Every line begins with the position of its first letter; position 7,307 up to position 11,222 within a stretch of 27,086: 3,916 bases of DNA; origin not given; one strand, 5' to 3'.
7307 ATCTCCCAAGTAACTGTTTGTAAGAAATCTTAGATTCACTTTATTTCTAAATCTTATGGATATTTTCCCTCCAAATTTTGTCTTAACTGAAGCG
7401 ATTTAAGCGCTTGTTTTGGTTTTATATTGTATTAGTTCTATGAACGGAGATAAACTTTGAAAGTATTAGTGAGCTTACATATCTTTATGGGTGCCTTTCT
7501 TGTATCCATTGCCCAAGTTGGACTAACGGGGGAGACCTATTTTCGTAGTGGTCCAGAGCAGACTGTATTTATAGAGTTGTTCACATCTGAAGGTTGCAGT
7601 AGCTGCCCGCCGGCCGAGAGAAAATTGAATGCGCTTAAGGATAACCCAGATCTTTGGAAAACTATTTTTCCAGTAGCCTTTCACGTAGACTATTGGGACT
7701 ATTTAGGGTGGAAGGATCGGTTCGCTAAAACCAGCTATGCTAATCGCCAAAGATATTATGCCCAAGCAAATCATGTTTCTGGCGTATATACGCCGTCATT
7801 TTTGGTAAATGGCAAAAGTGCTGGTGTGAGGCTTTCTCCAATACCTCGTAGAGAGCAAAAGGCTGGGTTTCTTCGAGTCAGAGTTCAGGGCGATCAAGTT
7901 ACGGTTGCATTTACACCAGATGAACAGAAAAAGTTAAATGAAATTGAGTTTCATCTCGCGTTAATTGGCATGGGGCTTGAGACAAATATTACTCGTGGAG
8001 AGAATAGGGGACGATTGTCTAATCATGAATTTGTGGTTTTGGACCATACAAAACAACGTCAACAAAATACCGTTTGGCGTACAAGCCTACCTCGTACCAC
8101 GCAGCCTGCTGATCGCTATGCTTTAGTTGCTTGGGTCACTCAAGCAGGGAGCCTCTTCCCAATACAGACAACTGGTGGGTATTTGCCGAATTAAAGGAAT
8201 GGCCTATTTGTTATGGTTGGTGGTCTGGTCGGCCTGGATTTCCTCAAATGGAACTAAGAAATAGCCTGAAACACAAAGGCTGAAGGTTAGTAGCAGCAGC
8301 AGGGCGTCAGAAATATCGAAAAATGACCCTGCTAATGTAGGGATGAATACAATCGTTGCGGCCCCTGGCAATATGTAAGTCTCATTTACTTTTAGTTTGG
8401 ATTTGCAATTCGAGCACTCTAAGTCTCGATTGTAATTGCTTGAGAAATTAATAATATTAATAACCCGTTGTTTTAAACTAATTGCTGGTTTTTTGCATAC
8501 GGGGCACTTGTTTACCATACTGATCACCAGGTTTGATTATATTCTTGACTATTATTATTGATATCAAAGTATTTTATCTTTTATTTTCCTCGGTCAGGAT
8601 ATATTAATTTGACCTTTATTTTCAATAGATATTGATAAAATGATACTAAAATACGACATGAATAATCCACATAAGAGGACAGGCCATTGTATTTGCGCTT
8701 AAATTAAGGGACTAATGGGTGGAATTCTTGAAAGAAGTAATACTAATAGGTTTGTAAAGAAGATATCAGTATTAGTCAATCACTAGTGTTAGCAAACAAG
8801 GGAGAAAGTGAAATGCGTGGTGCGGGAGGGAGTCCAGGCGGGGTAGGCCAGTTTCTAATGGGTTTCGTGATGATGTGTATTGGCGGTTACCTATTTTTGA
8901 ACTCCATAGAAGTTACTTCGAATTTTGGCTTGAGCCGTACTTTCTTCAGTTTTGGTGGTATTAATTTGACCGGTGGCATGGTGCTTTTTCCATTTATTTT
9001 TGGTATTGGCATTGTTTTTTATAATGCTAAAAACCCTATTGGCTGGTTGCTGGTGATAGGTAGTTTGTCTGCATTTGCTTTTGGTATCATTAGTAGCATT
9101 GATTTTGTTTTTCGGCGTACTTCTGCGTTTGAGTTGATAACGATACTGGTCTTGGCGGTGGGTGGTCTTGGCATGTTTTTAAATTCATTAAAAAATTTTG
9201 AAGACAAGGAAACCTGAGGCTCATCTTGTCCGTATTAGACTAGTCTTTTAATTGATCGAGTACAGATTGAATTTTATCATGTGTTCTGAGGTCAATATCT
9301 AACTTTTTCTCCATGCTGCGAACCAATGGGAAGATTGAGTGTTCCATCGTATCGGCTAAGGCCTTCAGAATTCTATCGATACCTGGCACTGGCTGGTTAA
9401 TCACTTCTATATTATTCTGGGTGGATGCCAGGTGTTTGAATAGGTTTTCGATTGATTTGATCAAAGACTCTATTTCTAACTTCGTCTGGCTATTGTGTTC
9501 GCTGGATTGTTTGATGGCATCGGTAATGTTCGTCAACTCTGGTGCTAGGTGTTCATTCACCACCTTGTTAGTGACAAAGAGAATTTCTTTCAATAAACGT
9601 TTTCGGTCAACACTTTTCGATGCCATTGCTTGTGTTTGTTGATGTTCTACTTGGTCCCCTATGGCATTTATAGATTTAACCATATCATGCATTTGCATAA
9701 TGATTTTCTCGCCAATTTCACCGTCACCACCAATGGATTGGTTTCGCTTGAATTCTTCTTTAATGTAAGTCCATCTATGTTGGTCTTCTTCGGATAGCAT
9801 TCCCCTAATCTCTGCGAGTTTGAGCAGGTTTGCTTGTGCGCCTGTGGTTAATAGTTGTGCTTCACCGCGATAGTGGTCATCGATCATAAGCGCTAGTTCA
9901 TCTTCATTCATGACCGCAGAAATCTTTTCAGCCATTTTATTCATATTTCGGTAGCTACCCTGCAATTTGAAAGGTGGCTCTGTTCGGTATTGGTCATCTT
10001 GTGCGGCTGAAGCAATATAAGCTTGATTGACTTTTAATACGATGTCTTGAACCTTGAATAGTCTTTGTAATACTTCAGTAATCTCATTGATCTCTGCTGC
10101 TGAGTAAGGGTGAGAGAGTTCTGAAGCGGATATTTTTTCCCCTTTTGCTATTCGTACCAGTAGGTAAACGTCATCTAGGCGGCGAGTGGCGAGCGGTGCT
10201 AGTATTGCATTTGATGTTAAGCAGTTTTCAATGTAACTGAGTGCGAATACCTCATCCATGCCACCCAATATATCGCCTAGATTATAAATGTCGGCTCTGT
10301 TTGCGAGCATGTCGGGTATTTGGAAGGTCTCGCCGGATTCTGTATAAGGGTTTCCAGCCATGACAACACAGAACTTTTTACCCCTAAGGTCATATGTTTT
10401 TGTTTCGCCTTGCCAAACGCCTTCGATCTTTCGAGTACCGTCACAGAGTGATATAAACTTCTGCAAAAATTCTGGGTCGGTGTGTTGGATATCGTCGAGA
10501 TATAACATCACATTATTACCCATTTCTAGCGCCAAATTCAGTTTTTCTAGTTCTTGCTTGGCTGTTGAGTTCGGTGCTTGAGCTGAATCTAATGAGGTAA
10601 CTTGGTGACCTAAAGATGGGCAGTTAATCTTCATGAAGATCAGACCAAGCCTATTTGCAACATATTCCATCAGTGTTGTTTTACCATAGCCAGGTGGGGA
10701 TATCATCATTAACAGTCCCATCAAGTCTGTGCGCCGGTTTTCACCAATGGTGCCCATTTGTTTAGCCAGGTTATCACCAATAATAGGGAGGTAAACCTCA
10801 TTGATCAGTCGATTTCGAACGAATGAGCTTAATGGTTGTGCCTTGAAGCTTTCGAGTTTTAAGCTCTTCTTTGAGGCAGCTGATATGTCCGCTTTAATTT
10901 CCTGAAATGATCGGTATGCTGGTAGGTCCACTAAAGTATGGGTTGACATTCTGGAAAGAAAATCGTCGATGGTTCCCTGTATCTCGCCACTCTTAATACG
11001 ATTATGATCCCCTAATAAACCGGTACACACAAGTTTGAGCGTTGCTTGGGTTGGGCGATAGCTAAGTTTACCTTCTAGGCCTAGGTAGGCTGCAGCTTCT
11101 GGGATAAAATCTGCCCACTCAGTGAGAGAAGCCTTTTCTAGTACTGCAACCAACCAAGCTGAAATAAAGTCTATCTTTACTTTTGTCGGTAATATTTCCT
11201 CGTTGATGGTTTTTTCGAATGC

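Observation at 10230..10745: Single MoxR/AAA_5-type ATPase module with an Asp-Asp Walker B, embedded late in the giant protein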

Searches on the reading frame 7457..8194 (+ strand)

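Call 70: search_protein_families(library=pfam, proteins=[window:7457-8194:+], max_evalue=0.001)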
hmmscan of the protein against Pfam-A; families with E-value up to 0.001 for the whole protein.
window:7457-8194:+ (245 aa): 1 family
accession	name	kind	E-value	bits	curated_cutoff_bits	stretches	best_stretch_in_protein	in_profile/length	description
PF06764.17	DUF1223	-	2.9e-44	152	30.7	1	39-227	2-201/202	Protein of unknown function (DUF1223)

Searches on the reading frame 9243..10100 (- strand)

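Call 35: search_protein_families(library=pfam, proteins=[window:9243-10100:-], max_evalue=1)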
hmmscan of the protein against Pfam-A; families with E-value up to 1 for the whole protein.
window:9243-10100:- (286 aa): 5 families
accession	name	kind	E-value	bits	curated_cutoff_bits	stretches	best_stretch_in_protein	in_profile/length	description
PF07889.17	DUF1664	-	0.0019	18.7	34.6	1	170-268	28-118/124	Protein of unknown function (DUF1664)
PF25450.1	Rab11-FIP3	-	0.022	15.5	31.9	1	139-236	11-103/125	Rab11-FIP3-like domain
PF22263.1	DUF6951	-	0.048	14.5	27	1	192-265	12-83/101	Family of unknown function (DUF6951)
PF05107.17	Cas_Cas7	-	0.055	13.5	33.2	1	139-229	122-198/249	CRISPR-associated protein Cas7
PF05667.16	CCDC22_CC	-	0.17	11.4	39.2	1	167-285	215-334/477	CCDC22 protein coiled-coil region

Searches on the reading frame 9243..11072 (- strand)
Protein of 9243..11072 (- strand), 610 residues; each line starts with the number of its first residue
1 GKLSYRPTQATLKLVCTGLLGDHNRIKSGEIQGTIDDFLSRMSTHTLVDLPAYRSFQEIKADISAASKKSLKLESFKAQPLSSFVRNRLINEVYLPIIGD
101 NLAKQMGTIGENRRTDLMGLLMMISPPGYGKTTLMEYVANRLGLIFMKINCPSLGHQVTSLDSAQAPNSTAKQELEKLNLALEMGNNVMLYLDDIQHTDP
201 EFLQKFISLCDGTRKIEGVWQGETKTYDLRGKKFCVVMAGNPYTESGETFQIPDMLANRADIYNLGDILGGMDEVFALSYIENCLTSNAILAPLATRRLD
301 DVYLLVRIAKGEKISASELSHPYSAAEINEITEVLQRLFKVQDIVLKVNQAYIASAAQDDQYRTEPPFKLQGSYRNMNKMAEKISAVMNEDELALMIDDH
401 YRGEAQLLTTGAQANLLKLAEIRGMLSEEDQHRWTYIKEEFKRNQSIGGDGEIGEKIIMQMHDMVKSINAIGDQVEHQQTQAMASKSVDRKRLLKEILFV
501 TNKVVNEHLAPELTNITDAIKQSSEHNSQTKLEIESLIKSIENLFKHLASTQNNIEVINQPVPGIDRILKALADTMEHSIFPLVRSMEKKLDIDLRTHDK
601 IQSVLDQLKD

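Call 30: search_solved_structures(query=A2, max_evalue=1, show_alignments=4)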
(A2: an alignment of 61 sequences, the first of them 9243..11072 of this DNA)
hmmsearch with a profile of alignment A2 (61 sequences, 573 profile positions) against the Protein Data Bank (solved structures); distinct sequences matched with E-value up to 1: 97 (the best 60 are shown).
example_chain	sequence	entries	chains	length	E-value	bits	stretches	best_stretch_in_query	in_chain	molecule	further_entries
8qae_A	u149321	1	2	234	0.00064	21.7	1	459-553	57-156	sc-apCC-6-SLLA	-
9bji_A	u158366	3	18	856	0.0045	18.9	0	122-154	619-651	Nuclear valosin-containing protein-like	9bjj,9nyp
7wub_C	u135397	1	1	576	0.0083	18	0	122-155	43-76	Transitional endoplasmic reticulum ATPase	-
7wub_D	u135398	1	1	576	0.0084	17.9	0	122-155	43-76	Transitional endoplasmic reticulum ATPase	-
6mck_A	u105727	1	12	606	0.011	17.6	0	122-155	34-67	Transitional endoplasmic reticulum ATPase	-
6oaa_B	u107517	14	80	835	0.013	17.4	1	122-154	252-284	Cell division control protein 48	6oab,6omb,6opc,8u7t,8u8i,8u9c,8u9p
6oa9_A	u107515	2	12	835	0.013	17.4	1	122-154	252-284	Cell division control protein 48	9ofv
8dar_A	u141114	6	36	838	0.013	17.4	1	122-154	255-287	Cell division control protein 48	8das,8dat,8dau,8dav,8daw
7rlj_A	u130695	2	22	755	0.016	17.1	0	122-155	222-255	Transitional endoplasmic reticulum ATPase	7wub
8yka_A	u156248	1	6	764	0.016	17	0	122-155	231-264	Transitional endoplasmic reticulum ATPase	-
5c18_A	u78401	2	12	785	0.018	16.9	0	122-155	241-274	Transitional endoplasmic reticulum ATPase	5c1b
7y4w_A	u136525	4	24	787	0.018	16.9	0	122-155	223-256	Transitional endoplasmic reticulum ATPase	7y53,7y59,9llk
5c19_A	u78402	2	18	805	0.019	16.8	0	122-155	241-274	Transitional endoplasmic reticulum ATPase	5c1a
7lmy_A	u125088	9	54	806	0.019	16.8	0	122-155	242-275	Transitional endoplasmic reticulum ATPase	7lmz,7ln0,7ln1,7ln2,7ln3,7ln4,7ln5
7rlf_A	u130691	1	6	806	0.019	16.8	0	122-155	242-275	Transitional endoplasmic reticulum ATPase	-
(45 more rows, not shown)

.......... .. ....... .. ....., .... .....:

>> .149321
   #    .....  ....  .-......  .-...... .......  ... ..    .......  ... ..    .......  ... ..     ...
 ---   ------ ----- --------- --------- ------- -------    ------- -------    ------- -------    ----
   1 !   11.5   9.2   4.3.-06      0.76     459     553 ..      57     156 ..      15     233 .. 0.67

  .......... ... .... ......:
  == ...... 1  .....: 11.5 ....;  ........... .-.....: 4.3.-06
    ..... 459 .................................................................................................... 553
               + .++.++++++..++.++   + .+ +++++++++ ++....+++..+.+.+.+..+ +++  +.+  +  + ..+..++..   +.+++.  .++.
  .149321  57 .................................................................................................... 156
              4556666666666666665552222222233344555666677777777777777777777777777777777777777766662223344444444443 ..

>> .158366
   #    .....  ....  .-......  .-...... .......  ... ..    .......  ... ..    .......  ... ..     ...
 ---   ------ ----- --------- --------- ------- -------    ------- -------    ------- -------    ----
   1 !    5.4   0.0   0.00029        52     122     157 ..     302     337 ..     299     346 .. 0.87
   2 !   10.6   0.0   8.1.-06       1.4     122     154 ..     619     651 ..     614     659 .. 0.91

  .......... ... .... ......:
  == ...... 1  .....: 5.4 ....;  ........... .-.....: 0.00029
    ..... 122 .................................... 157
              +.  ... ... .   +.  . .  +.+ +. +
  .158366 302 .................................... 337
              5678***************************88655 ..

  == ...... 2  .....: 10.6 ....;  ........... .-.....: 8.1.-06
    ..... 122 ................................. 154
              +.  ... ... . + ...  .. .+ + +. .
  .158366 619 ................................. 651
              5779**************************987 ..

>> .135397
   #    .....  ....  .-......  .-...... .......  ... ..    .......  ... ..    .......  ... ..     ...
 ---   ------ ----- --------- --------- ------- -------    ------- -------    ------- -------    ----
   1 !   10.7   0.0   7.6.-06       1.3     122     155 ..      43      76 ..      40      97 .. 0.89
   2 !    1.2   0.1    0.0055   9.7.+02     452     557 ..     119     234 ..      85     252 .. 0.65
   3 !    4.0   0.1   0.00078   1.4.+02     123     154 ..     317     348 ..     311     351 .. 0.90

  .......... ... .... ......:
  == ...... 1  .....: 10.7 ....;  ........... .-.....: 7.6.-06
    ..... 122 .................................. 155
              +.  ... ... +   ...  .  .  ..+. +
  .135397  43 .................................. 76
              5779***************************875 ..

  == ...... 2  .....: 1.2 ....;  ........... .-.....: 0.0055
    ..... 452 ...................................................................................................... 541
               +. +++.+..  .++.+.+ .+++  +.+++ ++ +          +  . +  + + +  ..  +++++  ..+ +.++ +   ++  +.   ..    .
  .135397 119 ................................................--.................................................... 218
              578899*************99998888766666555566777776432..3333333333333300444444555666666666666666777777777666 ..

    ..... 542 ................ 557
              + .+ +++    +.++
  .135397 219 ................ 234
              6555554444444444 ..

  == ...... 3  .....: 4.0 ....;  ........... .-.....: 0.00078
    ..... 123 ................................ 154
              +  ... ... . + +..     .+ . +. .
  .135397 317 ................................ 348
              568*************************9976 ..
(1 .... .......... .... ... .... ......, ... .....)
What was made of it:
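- Tried and rejected: The profile's best-E hit was a spurious match of the C-terminal tail to a designed coiled coil (call 30).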
